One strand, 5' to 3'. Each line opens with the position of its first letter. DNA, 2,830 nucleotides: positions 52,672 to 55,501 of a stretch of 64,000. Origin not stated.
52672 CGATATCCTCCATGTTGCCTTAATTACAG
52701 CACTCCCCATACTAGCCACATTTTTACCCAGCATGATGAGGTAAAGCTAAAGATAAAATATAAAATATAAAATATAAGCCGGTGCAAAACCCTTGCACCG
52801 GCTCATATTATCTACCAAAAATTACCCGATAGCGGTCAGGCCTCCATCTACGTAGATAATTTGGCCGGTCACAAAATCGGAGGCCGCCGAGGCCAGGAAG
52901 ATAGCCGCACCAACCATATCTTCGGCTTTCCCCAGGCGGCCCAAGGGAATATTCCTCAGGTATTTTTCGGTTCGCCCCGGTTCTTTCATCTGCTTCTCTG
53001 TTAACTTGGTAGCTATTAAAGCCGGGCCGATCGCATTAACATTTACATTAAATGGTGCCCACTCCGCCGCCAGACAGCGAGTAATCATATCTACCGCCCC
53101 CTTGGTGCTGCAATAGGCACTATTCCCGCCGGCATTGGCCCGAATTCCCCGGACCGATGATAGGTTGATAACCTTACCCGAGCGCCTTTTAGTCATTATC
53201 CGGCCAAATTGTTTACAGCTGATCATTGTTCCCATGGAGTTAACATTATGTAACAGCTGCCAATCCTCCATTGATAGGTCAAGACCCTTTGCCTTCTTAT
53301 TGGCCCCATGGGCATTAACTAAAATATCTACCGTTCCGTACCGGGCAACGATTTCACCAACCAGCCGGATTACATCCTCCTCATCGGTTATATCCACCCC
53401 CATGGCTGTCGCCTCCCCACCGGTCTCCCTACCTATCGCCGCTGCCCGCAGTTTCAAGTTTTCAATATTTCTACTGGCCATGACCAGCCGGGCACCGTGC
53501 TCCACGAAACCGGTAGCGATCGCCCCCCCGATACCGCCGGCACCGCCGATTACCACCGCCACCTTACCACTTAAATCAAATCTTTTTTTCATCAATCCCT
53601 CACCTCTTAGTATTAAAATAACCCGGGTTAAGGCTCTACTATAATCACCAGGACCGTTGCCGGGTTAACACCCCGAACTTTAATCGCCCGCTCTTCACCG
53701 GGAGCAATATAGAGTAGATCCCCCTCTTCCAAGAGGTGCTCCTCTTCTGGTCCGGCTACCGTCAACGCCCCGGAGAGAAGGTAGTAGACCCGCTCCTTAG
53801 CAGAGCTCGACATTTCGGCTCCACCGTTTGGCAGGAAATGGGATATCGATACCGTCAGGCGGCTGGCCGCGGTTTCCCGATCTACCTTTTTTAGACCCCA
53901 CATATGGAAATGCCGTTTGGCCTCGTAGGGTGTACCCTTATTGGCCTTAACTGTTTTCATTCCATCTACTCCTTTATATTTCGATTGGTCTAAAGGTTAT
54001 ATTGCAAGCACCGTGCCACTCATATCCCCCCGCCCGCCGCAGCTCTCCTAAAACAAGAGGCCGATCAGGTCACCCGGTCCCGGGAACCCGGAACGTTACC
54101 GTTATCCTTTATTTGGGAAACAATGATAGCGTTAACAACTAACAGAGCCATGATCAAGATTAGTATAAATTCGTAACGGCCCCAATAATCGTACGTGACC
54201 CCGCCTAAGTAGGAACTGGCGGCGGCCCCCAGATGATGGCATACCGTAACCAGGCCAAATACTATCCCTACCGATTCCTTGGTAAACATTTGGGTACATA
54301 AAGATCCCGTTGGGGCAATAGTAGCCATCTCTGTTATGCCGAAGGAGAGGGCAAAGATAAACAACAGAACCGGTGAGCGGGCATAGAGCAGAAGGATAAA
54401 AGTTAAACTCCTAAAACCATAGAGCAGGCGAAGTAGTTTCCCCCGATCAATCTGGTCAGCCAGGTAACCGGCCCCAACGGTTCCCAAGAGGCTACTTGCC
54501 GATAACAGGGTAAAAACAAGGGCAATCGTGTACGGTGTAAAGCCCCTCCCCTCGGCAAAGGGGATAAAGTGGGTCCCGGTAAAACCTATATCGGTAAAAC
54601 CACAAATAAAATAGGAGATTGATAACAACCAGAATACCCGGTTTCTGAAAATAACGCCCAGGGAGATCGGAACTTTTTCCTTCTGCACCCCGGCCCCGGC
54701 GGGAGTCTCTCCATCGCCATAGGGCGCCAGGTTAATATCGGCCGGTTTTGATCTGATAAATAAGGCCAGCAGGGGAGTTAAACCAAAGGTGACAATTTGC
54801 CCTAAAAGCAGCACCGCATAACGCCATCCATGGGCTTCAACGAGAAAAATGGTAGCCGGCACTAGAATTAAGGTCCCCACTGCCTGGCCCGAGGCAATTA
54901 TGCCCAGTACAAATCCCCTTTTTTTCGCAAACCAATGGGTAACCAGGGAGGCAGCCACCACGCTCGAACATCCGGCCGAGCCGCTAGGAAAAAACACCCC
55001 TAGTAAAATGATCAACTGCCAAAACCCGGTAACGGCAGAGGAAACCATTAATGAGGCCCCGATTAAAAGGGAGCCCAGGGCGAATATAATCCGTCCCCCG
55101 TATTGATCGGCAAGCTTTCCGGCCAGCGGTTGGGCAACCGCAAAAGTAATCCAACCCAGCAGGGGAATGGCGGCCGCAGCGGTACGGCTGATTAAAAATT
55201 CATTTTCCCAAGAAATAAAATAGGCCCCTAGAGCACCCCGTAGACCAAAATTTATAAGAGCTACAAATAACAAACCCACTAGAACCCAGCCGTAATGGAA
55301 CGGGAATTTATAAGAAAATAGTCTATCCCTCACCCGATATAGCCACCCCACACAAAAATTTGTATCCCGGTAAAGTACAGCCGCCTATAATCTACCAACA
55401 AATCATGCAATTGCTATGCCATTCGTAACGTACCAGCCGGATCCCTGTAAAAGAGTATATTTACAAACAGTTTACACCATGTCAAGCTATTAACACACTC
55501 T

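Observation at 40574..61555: About 21 kb sigma54-controlled island for putative anaerobic trihydroxybenzene (pyrogallol/hydroxyhydroquinone to phloroglucinol) catabolism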

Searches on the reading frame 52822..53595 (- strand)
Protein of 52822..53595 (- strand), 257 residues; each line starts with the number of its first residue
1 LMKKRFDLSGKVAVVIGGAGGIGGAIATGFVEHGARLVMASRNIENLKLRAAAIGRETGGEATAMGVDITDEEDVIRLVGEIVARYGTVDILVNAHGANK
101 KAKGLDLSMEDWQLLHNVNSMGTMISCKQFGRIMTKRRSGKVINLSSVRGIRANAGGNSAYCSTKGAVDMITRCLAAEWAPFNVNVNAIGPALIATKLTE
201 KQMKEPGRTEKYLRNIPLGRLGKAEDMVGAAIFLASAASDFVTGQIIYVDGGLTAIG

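Call 4: search_protein_families(library=pfam, proteins=[window:52822-53595:-])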
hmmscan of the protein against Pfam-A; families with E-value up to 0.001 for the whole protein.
window:52822-53595:- (257 aa): 6 families
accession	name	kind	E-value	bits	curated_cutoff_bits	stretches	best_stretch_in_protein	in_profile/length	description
PF13561.12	adh_short_C2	-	1.2e-59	202.1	27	1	19-254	3-236/236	Enoyl-(Acyl carrier protein) reductase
PF00106.31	adh_short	-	9e-48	162.8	26.6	1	11-204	1-192/195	short chain dehydrogenase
PF08659.16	KR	-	5.4e-11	43.2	22.6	1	14-173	4-161/180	KR domain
PF23441.1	SDR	-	1.3e-05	25.2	27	1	13-253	10-255/258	SDR-like rossmann domain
PF03435.24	Sacchrp_dh_NADP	-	0.00031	21.5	25.1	1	14-97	2-77/129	Saccharopine dehydrogenase NADP binding domain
PF03807.23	F420_oxidored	-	0.00085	20.3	21.6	0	15-60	4-46/94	NADP oxidoreductase coenzyme F420-dependent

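Call 5: search_protein_families(library=ncbifam, proteins=[window:52822-53595:-])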
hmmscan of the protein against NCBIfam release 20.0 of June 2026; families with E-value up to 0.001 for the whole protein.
window:52822-53595:- (257 aa): 233 families (the best 25 are shown)
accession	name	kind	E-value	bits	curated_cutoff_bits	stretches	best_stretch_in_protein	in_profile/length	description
NF006070.0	PRK08213.1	subfamily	2e-66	224.1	279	1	2-256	4-259/259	gluconate 5-dehydrogenase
NF005559.1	PRK07231.1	subfamily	1.7e-64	217.7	215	1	8-254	2-248/249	glucose 1-dehydrogenase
NF005309.0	PRK06841.1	subfamily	1.2e-57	195.3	286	1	2-254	7-253/255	GolD/DthD family dehydrogenase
NF004791.0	PRK06138.1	equivalog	5.9e-57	192.9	312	1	7-255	2-251/252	SDR family oxidoreductase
NF005488.0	PRK07097.1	equivalog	1.8e-55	187.9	369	1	1-255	1-259/266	gluconate 5-dehydrogenase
NF052558.1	MBtsdlDhBudC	equivalog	2.1e-55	188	270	1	9-255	2-243/250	meso-2,3-butanediol dehydrogenase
NF005711.0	PRK07523.1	subfamily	8.3e-55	186.1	413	1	1-255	1-253/255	SDR family oxidoreductase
NF004198.0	PRK05653.1-3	equivalog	1e-54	185.6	296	1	8-253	5-246/248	3-oxoacyl-ACP reductase FabG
NF005067.0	PRK06484.1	equivalog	1.3e-54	185.6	713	1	9-257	272-515/524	short chain dehydrogenase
NF004778.0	PRK06124.1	equivalog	1.5e-54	185.1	303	1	2-255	3-254/256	SDR family oxidoreductase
TIGR01830.1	3oxo_ACP_reduc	equivalog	1.1e-53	182.4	297.75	1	13-253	1-238/239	3-oxoacyl-[acyl-carrier-protein] reductase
NF006693.0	PRK09242.1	equivalog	2.5e-53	180.8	328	1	1-256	1-256/258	SDR family oxidoreductase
NF005390.0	PRK06935.1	equivalog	2.4e-52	177.9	369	1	3-253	8-255/258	2-dehydro-3-deoxy-D-gluconate 5-dehydrogenase KduD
TIGR01832.1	kduD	equivalog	3.5e-52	177.4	338.85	1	6-254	1-246/248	2-dehydro-3-deoxy-D-gluconate 5-dehydrogenase KduD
NF006132.0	PRK08277.1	subfamily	3.8e-52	177.4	281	1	1-256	1-277/280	D-mannonate oxidoreductase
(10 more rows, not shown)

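Call 19: search_solved_structures(query=window:52822-53595:-, max_evalue=1e-30)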
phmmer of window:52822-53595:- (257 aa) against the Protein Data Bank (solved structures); distinct sequences matched with E-value up to 1e-30: 120 (the best 60 are shown).
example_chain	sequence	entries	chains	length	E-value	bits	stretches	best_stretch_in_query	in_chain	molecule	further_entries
1vl8_A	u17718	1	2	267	9.5e-52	178.9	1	2-255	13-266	Gluconate 5-dehydrogenase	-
4jro_A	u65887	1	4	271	1.5e-44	155.3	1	6-253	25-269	FabG protein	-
5u9p_A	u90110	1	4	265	8.3e-44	152.9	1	5-255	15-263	Gluconate 5-dehydrogenase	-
4g81_D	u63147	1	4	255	1.3e-41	145.7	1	4-256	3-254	Putative hexonate dehydrogenase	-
4ibo_A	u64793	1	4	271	1.9e-41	145.2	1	6-255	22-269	Gluconate dehydrogenase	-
2wdz_A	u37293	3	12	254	5e-41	143.8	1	6-254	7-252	SHORT-CHAIN DEHYDROGENASE/REDUCTASE | GALACTITOL DEHYDROGENASE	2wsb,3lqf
6le3_E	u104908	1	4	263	5.1e-40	140.5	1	5-255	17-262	Gluconate 5-dehydrogenase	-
2uvd_A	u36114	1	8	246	2.8e-39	138.1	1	8-253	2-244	3-OXOACYL-(ACYL-CARRIER-PROTEIN) REDUCTASE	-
4npc_A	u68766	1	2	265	3.6e-39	137.7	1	5-255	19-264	Sorbitol dehydrogenase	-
3ay6_A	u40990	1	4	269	3.8e-39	137.7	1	7-255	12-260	Glucose 1-dehydrogenase 4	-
3aus_A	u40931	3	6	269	3.8e-39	137.7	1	7-255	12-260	Glucose 1-dehydrogenase 4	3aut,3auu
3ay7_A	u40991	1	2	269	3.8e-39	137.7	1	7-255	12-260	Glucose 1-dehydrogenase 4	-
3awd_A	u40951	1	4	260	4.7e-39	137.3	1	4-254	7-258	Putative polyol dehydrogenase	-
8wwf_A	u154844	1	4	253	8.8e-39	136.5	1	6-255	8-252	(R)-DHPS dehydrogenase HpsO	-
2p68_A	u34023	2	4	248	9.9e-39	136.3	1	7-253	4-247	3-oxoacyl-[acyl-carrier-protein] reductase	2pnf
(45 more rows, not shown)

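Call 45: find_homologous_proteins(query=window:52822-53595:-, max_evalue=1e-40)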
Query window:52822-53595:- (257 aa): 4895 proteins with E <= 1e-40 among 8000 candidates; the best 120 are listed.
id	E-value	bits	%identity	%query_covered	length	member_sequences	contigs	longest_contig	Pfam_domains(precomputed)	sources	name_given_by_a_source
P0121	3.2e-160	549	100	100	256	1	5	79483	PF08659.17,PF13561.13,PF23441.1,PF00106.32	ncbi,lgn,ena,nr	ncbi:MAG: glucose 1-dehydrogenase [Firmicutes bacterium]|nr:glucose 1-dehydrogenase [Bacillota bacte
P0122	3.3e-116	405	73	98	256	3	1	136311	PF08659.17,PF13561.13,PF00106.32,PF03435.25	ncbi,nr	ncbi:hypothetical protein SY88_02390 [Clostridiales bacterium PH28_bin88]|nr:hypothetical protein SY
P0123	4.9e-108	378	89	74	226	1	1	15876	PF08659.17,PF13561.13,PF00106.32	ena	-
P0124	6.6e-104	364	65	98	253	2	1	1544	PF08659.17,PF13561.13,PF00106.32,PF03435.25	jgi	jgi:NAD(P)-dependent dehydrogenase (short-subunit alcohol dehydrogenase family)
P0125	2.5e-103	363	66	100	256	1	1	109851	PF08659.17,PF16363.12,PF02719.22,PF13561.13,PF00106.32,PF03435.25,PF03807.24,PF01370.28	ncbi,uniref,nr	ncbi:SDR family NAD(P)-dependent oxidoreductase [Moorella sulfitireducens]|uniref:SDR family NAD(P)-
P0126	3.0e-103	362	65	98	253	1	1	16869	PF08659.17,PF13561.13,PF00106.32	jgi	jgi:NAD(P)-dependent dehydrogenase (short-subunit alcohol dehydrogenase family)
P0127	3.2e-103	362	66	100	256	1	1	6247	PF08659.17,PF13561.13,PF00106.32,PF03435.25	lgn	-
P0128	1.6e-101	357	66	100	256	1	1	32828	PF08659.17,PF13561.13,PF00106.32,PF03435.25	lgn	-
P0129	2.4e-101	356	65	100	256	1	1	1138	PF08659.17,PF13561.13,PF00106.32,PF03435.25,PF01370.28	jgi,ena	-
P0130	5.9e-101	355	67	98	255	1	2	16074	PF08659.17,PF13561.13,PF23441.1,PF00106.32,PF03435.25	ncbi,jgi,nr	ncbi:MAG: glucose 1-dehydrogenase [Peptococcaceae bacterium]|jgi:gluconate 5-dehydrogenase|nr:glucos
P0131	1.6e-100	353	65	98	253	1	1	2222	PF08659.17,PF13561.13,PF23441.1,PF00106.32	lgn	-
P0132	3.2e-100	352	65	98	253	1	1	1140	PF08659.17,PF13561.13,PF00106.32,PF03435.25,PF03807.24,PF01370.28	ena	-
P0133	6.0e-100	352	65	98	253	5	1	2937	PF08659.17,PF13561.13,PF23441.1,PF00106.32,PF03435.25,PF03807.24,PF01370.28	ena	-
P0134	1.8e-99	350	65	98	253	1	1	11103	PF08659.17,PF02719.22,PF13561.13,PF23441.1,PF00106.32,PF03435.25,PF01370.28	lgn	-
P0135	2.6e-99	349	65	95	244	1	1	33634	PF08659.17,PF16363.12,PF02719.22,PF13561.13,PF23441.1,PF00106.32,PF03435.25,PF03807.24,PF01370.28,PF02737.25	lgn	-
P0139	2.2e-97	343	63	100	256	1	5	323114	PF08659.17,PF13561.13,PF00106.32,PF03435.25,PF03807.24,PF01370.28,PF02737.25,PF07991.19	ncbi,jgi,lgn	ncbi:MAG: SDR family NAD(P)-dependent oxidoreductase [Desulfitobacteriia bacterium]|jgi:NAD(P)-depen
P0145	8.3e-95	335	60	100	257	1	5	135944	PF08659.17,PF13561.13,PF00106.32,PF03435.25,PF03807.24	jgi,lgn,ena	jgi:gluconate 5-dehydrogenase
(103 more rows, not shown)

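Call 47: find_encoding_contigs(protein=P0122, flank=10000, max_places=2)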
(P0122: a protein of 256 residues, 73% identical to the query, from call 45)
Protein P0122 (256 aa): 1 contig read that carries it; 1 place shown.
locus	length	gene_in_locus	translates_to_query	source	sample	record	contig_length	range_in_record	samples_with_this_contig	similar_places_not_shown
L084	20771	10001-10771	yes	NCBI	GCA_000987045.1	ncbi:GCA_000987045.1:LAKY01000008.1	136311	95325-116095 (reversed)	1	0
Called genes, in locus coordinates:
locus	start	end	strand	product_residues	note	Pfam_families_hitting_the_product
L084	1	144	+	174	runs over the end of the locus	PF02542:YgbB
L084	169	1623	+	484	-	PF00749:tRNA-synt_1c, PF19269:Anticodon_2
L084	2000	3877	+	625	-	PF06506:PrpR_N, PF00004:AAA (faint), PF00989:PAS (weak), PF00158:Sigma54_activat, PF14532:Sigma54_activ_2, PF07728:AAA_5 (weak), PF25601:AAA_lid_14, PF02954:HTH_8 (weak)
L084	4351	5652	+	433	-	PF06808:DctM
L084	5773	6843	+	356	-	PF03480:DctP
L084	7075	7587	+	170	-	PF04290:DctQ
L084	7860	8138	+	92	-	PF07883:Cupin_2, PF05899:Cupin_3 (weak)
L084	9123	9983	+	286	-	PF05853:BKACE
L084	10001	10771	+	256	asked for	PF00106:adh_short, PF03435:Sacchrp_dh_NADP (weak), PF08659:KR, PF13561:adh_short_C2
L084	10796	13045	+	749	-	PF04879:Molybdop_Fe4S4, PF00384:Molybdopterin, PF01568:Molydop_binding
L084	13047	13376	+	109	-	PF12797:Fer4_2 (weak), PF13247:Fer4_11 (weak)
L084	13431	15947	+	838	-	PF21423:AhtL-like_1st, PF00384:Molybdopterin, PF01568:Molydop_binding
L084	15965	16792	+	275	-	PF12838:Fer4_7 (faint), PF13247:Fer4_11, PF13620:CarboxypepD_reg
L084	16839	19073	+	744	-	PF04879:Molybdop_Fe4S4, PF00384:Molybdopterin, PF01568:Molydop_binding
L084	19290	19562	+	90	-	-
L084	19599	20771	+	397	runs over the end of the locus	PF00108:Thiolase_N, PF00109:ketoacyl-synt, PF02803:Thiolase_C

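Call 48: find_encoding_contigs(protein=P0125, flank=10000, max_places=1)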
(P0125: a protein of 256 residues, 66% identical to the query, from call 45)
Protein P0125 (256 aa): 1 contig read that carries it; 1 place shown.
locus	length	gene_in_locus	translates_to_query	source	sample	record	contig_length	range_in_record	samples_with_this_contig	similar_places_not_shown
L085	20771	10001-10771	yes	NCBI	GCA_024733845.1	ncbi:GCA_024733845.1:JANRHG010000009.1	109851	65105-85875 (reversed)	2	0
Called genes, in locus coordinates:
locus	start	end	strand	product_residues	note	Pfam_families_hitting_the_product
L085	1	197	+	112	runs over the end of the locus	PF12986:DUF3870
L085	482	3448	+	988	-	PF21423:AhtL-like_1st, PF00384:Molybdopterin, PF01568:Molydop_binding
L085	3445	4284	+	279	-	PF00037:Fer4 (faint), PF13237:Fer4_10 (faint), PF12838:Fer4_7 (faint), PF13187:Fer4_9 (faint), PF13247:Fer4_11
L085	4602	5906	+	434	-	PF06808:DctM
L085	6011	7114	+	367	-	PF03480:DctP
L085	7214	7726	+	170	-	PF04290:DctQ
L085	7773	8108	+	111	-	PF05899:Cupin_3 (weak), PF07883:Cupin_2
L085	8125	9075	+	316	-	PF01210:NAD_Gly3P_dh_N (faint), PF02737:3HCDH_N, PF03446:NAD_binding_2 (weak), PF00725:3HCDH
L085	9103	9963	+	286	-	PF05853:BKACE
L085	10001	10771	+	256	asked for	PF00106:adh_short, PF01370:Epimerase (weak), PF02719:Polysacc_synt_2 (weak), PF03435:Sacchrp_dh_NADP (weak), PF03807:F420_oxidored (weak), PF08659:KR, PF13561:adh_short_C2, PF16363:GDP_Man_Dehyd (faint)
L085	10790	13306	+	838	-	PF21423:AhtL-like_1st, PF00384:Molybdopterin, PF01568:Molydop_binding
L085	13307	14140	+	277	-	PF00037:Fer4 (faint), PF12838:Fer4_7 (faint), PF13187:Fer4_9 (faint), PF13247:Fer4_11, PF13620:CarboxypepD_reg, PF13715:CarbopepD_reg_2 (weak), PF22904:NOMO1-like_2nd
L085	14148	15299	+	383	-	PF02771:Acyl-CoA_dh_N, PF02770:Acyl-CoA_dh_M (weak), PF00441:Acyl-CoA_dh_1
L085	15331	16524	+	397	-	PF00108:Thiolase_N, PF00109:ketoacyl-synt (weak), PF02803:Thiolase_C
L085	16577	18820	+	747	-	PF04879:Molybdop_Fe4S4, PF00384:Molybdopterin, PF01568:Molydop_binding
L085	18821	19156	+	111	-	PF13247:Fer4_11 (weak)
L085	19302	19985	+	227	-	PF01144:CoA_trans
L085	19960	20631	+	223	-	PF01144:CoA_trans, PF13336:AcetylCoA_hyd_C (weak)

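Call 49: find_encoding_contigs(protein=P0139, flank=10000, max_places=1)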
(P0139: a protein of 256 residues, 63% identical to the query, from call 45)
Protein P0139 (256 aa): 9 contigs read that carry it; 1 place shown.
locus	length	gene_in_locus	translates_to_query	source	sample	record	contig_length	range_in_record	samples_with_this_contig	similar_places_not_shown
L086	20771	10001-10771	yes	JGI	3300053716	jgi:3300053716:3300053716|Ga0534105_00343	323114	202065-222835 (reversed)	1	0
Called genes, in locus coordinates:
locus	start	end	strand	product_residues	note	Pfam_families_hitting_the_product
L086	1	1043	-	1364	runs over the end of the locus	PF01326:PPDK_N, PF00391:PEP-utilizers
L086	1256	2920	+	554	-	PF02690:Na_Pi_cotrans, PF01895:PhoU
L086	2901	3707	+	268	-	PF13938:DUF4213, PF04016:DUF364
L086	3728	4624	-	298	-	PF00149:Metallophos (weak), PF12850:Metallophos_2 (weak)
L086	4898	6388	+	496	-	PF02696:SelO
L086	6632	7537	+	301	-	PF04199:Cyclase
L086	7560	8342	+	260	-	PF04199:Cyclase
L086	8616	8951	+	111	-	PF05899:Cupin_3, PF07883:Cupin_2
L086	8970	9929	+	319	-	PF01210:NAD_Gly3P_dh_N (weak), PF02737:3HCDH_N, PF03446:NAD_binding_2 (weak), PF03807:F420_oxidored (faint), PF00725:3HCDH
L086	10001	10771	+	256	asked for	PF07991:KARI_N (weak), PF00106:adh_short, PF01370:Epimerase (weak), PF02737:3HCDH_N (weak), PF03435:Sacchrp_dh_NADP, PF03807:F420_oxidored (weak), PF08659:KR, PF13561:adh_short_C2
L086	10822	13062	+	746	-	PF04879:Molybdop_Fe4S4, PF00384:Molybdopterin, PF01568:Molydop_binding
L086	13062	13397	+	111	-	PF13247:Fer4_11 (weak)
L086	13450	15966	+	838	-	PF21423:AhtL-like_1st, PF00384:Molybdopterin, PF01568:Molydop_binding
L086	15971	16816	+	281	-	PF12838:Fer4_7 (faint), PF13247:Fer4_11, PF13620:CarboxypepD_reg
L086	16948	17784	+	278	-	PF05853:BKACE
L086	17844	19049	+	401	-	PF00108:Thiolase_N, PF00109:ketoacyl-synt (weak), PF02803:Thiolase_C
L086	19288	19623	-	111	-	PF12986:DUF3870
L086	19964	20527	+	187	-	PF03266:NTPase_1, PF13173:AAA_14 (faint)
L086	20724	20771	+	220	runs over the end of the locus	PF01144:CoA_trans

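Call 50: find_encoding_contigs(protein=P0145, flank=10000, max_places=1)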
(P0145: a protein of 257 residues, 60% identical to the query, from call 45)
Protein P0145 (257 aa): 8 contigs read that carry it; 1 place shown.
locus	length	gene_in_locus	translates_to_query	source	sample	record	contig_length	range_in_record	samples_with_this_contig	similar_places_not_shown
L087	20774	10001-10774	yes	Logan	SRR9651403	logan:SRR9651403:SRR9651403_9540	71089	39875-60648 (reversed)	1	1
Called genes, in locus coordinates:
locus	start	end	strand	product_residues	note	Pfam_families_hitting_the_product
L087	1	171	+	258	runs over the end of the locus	PF04085:MreC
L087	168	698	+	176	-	PF04093:MreD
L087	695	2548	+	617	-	PF03717:PBP_dimer, PF00905:Transpeptidase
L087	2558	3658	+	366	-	PF01098:FTSW_RODA_SPOVE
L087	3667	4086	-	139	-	PF00436:SSB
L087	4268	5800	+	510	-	PF02190:LON_substr_bdg, PF00004:AAA, PF07728:AAA_5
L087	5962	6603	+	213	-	PF05362:Lon_C, PF13541:ChlI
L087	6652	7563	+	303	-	PF00009:GTP_EFTU, PF00350:Dynamin_N (faint), PF01926:MMR_HSR1, PF02421:FeoB_N, PF03193:RsgA_GTPase (faint), PF04548:AIG1 (weak), PF10662:PduV-EutP (weak), PF07650:KH_2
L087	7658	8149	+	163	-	-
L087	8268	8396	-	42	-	-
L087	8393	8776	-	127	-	-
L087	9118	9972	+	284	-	PF05853:BKACE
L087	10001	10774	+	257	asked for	PF00106:adh_short, PF03435:Sacchrp_dh_NADP (weak), PF03807:F420_oxidored (weak), PF08659:KR, PF13561:adh_short_C2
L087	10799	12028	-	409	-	PF00108:Thiolase_N, PF02803:Thiolase_C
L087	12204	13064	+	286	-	PF02737:3HCDH_N, PF00725:3HCDH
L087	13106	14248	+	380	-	PF02771:Acyl-CoA_dh_N, PF02770:Acyl-CoA_dh_M, PF00441:Acyl-CoA_dh_1, PF08028:Acyl-CoA_dh_2 (weak)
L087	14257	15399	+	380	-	PF02771:Acyl-CoA_dh_N, PF02770:Acyl-CoA_dh_M, PF00441:Acyl-CoA_dh_1, PF08028:Acyl-CoA_dh_2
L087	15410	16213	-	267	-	PF00892:EamA, PF06027:SLC35F (weak), PF00892:EamA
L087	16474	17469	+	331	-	PF04909:Amidohydro_2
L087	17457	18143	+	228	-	PF00392:GntR, PF07729:FCD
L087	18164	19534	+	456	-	PF03972:MmgE_PrpD_N, PF19305:MmgE_PrpD_C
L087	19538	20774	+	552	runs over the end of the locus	PF01642:MM_CoA_mutase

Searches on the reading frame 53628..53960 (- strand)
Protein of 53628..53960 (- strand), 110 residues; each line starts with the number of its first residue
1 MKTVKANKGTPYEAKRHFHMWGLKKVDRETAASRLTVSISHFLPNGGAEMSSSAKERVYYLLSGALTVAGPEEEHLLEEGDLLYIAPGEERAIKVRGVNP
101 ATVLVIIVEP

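Call 4: search_protein_families(library=pfam, proteins=[window:53628-53960:-])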
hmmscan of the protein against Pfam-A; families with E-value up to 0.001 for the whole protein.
window:53628-53960:- (110 aa): 2 families
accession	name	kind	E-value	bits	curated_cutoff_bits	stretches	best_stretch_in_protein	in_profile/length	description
PF07883.17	Cupin_2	-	2.8e-08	33.8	27.2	1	41-106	4-69/70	Cupin domain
PF05899.18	Cupin_3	-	4.8e-05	23.4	23.5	1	46-96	17-67/74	EutQ-like cupin domain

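Call 5: search_protein_families(library=ncbifam, proteins=[window:53628-53960:-])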
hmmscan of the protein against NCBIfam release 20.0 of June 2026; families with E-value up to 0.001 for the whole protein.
window:53628-53960:- (110 aa): 2 families
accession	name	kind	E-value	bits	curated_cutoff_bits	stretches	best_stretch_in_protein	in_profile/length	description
NF050094.1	BetDgalsidMYCTU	equivalog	5.5e-14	52.3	175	1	1-110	1-111/113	beta-D-galactosidase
TIGR03214.2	ura-cupin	equivalog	5.9e-05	22.7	200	1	32-106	44-121/249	(S)-ureidoglycine aminohydrolase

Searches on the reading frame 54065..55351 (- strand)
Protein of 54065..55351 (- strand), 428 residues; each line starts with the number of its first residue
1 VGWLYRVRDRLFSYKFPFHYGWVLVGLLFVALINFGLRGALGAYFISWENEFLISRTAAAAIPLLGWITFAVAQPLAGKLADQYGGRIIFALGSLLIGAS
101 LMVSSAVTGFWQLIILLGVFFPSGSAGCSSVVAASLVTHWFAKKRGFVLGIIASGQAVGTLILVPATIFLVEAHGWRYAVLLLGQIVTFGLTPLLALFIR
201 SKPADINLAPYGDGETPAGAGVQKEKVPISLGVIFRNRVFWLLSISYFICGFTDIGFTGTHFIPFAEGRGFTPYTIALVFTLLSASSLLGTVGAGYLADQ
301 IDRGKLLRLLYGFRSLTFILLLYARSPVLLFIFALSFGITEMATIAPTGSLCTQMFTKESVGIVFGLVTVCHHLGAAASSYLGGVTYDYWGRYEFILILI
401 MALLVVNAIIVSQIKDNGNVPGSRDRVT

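Call 14: search_protein_families(library=pfam, proteins=[window:54065-55351:-], max_evalue=0.00001)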
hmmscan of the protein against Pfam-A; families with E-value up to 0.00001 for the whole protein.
window:54065-55351:- (428 aa): 1 family
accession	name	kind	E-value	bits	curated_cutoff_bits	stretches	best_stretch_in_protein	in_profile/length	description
PF07690.21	MFS_1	-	3e-49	168.2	33.4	2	27-378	1-345/347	Major Facilitator Superfamily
